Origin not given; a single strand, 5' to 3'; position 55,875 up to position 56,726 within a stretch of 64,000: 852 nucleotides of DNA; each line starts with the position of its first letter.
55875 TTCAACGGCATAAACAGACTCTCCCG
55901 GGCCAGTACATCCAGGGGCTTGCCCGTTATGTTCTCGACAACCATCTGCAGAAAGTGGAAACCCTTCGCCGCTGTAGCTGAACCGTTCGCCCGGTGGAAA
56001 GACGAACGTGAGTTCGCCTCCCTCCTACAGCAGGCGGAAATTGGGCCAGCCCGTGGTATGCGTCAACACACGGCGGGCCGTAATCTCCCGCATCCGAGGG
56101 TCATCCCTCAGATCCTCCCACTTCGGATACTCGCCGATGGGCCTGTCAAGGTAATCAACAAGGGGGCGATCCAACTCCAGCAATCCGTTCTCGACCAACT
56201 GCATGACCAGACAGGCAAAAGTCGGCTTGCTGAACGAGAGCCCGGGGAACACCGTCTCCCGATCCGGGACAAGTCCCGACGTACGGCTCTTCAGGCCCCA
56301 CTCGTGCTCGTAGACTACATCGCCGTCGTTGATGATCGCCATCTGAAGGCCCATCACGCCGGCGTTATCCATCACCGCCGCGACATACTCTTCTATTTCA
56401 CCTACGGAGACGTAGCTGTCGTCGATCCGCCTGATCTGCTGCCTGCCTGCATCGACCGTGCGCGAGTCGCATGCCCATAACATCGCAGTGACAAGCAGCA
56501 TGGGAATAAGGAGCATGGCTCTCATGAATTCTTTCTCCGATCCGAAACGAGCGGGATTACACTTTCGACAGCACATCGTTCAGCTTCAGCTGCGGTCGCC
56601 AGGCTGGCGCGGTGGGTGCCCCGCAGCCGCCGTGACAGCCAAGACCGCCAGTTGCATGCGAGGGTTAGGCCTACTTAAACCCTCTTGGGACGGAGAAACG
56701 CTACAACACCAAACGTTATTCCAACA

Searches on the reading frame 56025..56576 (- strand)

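Call 66: search_protein_families(library=pfam, proteins=[window:56025-56576:-], max_evalue=0.001)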
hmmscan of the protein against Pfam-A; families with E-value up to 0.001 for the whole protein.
window:56025-56576:- (183 aa): 1 family
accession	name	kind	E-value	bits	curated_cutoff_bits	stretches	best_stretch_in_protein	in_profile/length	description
PF00144.29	Beta-lactamase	-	7.1e-20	71.9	27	1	62-180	2-109/329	Beta-lactamase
